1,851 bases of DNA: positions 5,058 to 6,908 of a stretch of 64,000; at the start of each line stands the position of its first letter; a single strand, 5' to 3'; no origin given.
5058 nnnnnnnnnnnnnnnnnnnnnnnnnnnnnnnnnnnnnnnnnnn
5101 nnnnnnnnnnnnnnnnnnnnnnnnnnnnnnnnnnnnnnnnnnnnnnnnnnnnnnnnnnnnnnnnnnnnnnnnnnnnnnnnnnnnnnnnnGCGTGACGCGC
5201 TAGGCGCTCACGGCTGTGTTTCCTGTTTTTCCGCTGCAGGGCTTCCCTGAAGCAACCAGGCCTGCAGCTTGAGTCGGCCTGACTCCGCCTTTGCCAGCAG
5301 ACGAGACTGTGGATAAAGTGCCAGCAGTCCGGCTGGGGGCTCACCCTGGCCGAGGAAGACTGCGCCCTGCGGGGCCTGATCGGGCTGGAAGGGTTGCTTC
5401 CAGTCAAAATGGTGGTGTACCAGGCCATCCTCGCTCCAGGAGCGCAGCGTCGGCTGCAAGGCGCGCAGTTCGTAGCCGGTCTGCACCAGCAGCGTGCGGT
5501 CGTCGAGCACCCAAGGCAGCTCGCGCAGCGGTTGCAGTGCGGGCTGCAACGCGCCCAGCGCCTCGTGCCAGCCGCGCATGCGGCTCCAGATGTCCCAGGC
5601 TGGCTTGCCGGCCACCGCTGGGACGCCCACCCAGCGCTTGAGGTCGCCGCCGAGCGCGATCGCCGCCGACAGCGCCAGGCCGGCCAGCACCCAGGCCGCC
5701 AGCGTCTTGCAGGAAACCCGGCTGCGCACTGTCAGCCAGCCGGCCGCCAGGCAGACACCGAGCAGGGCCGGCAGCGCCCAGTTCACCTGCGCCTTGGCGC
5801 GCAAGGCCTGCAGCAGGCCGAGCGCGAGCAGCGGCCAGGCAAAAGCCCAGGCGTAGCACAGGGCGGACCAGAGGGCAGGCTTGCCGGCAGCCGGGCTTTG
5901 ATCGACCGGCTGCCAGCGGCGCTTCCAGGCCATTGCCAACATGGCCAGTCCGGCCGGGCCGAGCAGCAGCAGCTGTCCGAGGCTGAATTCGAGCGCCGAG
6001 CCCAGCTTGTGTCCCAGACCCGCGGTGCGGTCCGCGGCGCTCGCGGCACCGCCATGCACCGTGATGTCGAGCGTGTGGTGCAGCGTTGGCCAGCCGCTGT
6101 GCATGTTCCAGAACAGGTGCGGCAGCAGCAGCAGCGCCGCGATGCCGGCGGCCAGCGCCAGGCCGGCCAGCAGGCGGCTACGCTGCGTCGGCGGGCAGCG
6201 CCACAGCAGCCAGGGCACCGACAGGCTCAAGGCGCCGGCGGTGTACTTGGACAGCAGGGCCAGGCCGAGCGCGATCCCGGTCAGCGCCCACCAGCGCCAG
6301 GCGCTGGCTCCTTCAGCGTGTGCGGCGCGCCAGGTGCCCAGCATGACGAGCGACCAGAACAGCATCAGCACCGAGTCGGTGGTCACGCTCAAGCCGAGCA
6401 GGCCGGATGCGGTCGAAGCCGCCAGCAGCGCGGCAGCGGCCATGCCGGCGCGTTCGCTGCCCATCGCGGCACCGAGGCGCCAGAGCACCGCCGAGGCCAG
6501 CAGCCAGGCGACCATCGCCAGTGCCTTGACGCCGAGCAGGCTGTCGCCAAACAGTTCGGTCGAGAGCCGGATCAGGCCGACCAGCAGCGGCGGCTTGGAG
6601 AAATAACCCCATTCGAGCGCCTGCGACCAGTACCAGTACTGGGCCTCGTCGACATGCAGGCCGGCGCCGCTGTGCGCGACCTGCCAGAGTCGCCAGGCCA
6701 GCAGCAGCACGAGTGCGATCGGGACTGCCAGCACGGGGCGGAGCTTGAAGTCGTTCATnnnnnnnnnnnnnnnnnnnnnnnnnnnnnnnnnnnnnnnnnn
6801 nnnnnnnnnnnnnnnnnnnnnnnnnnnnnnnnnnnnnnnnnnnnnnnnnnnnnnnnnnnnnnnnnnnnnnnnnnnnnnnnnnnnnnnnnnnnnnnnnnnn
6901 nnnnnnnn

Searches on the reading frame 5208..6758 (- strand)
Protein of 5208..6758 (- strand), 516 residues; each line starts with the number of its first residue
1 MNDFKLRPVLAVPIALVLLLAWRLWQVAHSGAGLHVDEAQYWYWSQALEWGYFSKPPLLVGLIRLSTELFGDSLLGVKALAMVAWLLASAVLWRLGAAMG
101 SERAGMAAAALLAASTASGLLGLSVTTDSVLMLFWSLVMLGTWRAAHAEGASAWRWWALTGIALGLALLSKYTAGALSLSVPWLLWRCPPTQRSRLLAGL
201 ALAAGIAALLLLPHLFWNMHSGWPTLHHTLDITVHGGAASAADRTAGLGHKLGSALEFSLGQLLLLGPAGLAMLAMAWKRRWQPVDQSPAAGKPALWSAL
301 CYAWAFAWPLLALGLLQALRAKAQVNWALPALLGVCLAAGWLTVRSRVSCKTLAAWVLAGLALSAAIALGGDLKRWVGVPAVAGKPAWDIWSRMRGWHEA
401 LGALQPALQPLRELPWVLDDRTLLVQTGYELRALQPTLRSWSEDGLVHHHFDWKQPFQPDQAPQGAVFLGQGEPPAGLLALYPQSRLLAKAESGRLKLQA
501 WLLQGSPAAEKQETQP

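Call 3: search_protein_families(library=pfam, proteins=[window:5208-6758:-], max_evalue=0.001)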
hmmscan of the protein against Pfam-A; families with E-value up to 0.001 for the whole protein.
window:5208-6758:- (516 aa): 2 families
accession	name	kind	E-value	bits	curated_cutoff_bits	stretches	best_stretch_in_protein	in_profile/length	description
PF13231.12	PMT_2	-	1.9e-21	77.4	26.1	1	54-217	1-160/160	Dolichyl-phosphate-mannose-protein mannosyltransferase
PF02366.24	PMT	-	2.5e-09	37.5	22.7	1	48-215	55-231/245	Dolichyl-phosphate-mannose-protein mannosyltransferase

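Call 4: search_protein_families(library=ncbifam, proteins=[window:5208-6758:-], max_evalue=0.001)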
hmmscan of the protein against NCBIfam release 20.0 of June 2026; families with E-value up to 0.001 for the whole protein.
window:5208-6758:- (516 aa): 1 family
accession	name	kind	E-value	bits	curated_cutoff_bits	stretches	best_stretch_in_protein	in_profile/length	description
NF009784.2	PRK13279.1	equivalog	1.1e-06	27.6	567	1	42-185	48-190/539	lipid IV(A) 4-amino-4-deoxy-L-arabinosyltransferase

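Call 10: search_solved_structures(query=window:5208-6758:-, max_evalue=0.01, show_alignments=1)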
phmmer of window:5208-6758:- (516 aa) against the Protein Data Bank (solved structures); distinct sequences matched with E-value up to 0.01: 0.

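Call 54: find_homologous_proteins(query=window:5208-6758:-, max_evalue=0.00001)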
Query window:5208-6758:- (516 aa): 174 proteins with E <= 0.00001 among 8000 candidates; the best 120 are listed.
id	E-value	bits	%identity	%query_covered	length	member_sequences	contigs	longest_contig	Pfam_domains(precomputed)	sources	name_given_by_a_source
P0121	0.0e+0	1123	100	100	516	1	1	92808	PF02366.25,PF13231.13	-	-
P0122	1.9e-286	969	87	100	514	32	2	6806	PF02366.25,PF13231.13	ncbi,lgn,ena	-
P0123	2.0e-285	966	88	99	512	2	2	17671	PF02366.25,PF13231.13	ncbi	-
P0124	1.5e-284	963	86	100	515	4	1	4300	PF02366.25,PF13231.13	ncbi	-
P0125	1.3e-282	956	85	100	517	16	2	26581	PF02366.25,PF13231.13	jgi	jgi:hypothetical protein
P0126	4.0e-281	952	85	100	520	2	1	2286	PF02366.25,PF13231.13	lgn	-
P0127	2.5e-279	946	85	99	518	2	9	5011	PF02366.25,PF13231.13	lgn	-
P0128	9.5e-272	921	85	95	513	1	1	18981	PF02366.25,PF13231.13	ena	-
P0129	8.5e-271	917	83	99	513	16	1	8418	PF02366.25,PF13231.13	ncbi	-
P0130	6.3e-263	891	81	100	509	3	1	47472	PF02366.25,PF13231.13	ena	-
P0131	1.2e-262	891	81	99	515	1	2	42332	PF02366.25,PF13231.13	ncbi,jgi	ncbi:MAG: hypothetical protein RLZZ555_1539 [Pseudomonadota bacterium]|jgi:4-amino-4-deoxy-L-arabino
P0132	7.9e-258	875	82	98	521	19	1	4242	PF02366.25,PF13231.13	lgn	-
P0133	1.0e-257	874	82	98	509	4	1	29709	PF02366.25,PF13231.13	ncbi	-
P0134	1.4e-254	864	80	100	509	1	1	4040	PF02366.25,PF13231.13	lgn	-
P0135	3.8e-253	859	81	98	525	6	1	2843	PF02366.25,PF13231.13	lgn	-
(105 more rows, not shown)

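Call 90: predict_structure(alignment_id=A2)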
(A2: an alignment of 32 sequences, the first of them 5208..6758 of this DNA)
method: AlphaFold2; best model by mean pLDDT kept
length: 516 residues; sequences in the alignment: 32
mean_pLDDT: 87.9   pTM: 0.89
mean pLDDT of the five models: 87.9, 87.2, 87.1, 86.7, 86.3
residues with pLDDT >= 90: 338; 70-90: 116; 50-70: 48; < 50: 14
segments of 3 or more residues with pLDDT < 50: 1-4, 509-516
pLDDT, mean of each block of 10 residues (from residue 1): 64 94 94 90 82 70 94 95 97 97 96 96 91 97 96 97 94 87 93 95 96 83 68 58 76 91 95 94 62 80 95 88 79 98 93 97 91 75 71 91 97 96 95 95 83 88 94 94 95 93 77 43
secondary structure, 60 per line:
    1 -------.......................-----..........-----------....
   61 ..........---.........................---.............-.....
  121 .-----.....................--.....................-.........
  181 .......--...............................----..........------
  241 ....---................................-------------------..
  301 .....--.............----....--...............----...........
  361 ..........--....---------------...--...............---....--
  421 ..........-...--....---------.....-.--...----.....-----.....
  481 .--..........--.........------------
elements in order: H8-30 H36-45 H57-70 H74-98 H102-114 H116-121 H127-147 H150-170 H172-187 H190-220 H225-234 H241-244 H248-279 H299-305 H308-320 H325-328 H331-345 H350-370 H373-376 H397-411 E415-418 H421-430 E437-440 H450-454 E466-470 H476-481 E484-493 E496-504

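Call 92: fold_search(model_id=the predicted structure, library=pdb)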
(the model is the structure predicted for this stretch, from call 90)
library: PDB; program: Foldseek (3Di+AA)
matches with E <= 10: 298; with E <= 0.001: 16
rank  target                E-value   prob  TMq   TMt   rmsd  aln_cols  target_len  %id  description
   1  5f15                  1.7e-07  1.00  0.60  0.58   6.7       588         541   16  Crystal Structure of ArnT from Cupriavidus metallidurans bound to Undecaprenyl phosphate (released 2016-02-17)
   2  5ezm                  4.0e-07  1.00  0.61  0.59   6.7       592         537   16  Crystal Structure of ArnT from Cupriavidus metallidurans in the apo state (released 2016-02-17)
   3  7e9s_A                2.6e-05  1.00  0.42  0.27  17.6       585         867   12  Archaeal oligosaccharyltransferase AglB from Archaeoglobus fulgidus in complex with an inhibitory peptide and a dolich (released 2021-09-08)
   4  9i5k_A                2.7e-05  1.00  0.43  0.44   8.5       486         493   15  Structure of the Chaetomium thermophilum Pmt4 homodimer (C2 symmetry) (released 2025-12-24)
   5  8if8_B                4.8e-05  1.00  0.45  0.39  10.2       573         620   16  Arabinosyltransferase AftA (released 2023-05-31)
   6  9i5l_A                2.2e-04  1.00  0.32  0.24   5.2       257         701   19  Structure of the Chaetomium thermophilum Pmt4 homodimer (C1 symmetry) (released 2025-12-24)
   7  3waj                  2.7e-04  1.00  0.47  0.32  13.1       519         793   14  Crystal structure of the Archaeoglobus fulgidus oligosaccharyltransferase (O29867_ARCFU) complex with Zn and sulfate (released 2013-10-30)
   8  8b6l_I                2.8e-04  1.00  0.45  0.35  18.2       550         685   12  Subtomogram average of the human Sec61-TRAP-OSTA-translocon (released 2022-12-07)
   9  6p25_B                3.0e-04  1.00  0.31  0.24   5.2       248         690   15  Structure of S. cerevisiae protein O-mannosyltransferase Pmt1-Pmt2 complex bound to the sugar donor and a peptide acce (released 2019-07-10)
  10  9s6t_A                3.4e-04  1.00  0.48  0.50   8.3       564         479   14  Ternary cryo-EM structure of chicken ALG12 with Dol25-PP-GlcNAc2Man7, Dol25-P-Man, and Fab (released 2026-03-18)
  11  5gmy_A                4.2e-04  1.00  0.41  0.28  11.6       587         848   11  Crystal structure of the Archaeoglobus fulgidus oligosaccharyltransferase (O29867_ARCFU) tethered with an acceptor pep (released 2017-02-01)
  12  8agc_A                4.8e-04  1.00  0.44  0.34  18.7       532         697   12  Structure of yeast oligosaccharylransferase complex with lipid-linked oligosaccharide and non-acceptor peptide bound (released 2022-12-07)
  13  8if8_C                5.0e-04  1.00  0.46  0.41  10.7       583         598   16  Arabinosyltransferase AftA (released 2023-05-31)
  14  3wak                  6.2e-04  1.00  0.39  0.26  19.1       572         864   12  Crystal structure of the Archaeoglobus fulgidus oligosaccharyltransferase (O29867_ARCFU) in the apo form (released 2013-10-30)
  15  6w98_A                7.7e-04  1.00  0.47  0.22   9.5       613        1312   16  Single-Particle Cryo-EM Structure of Arabinofuranosyltransferase AftD from Mycobacteria (released 2020-05-13)
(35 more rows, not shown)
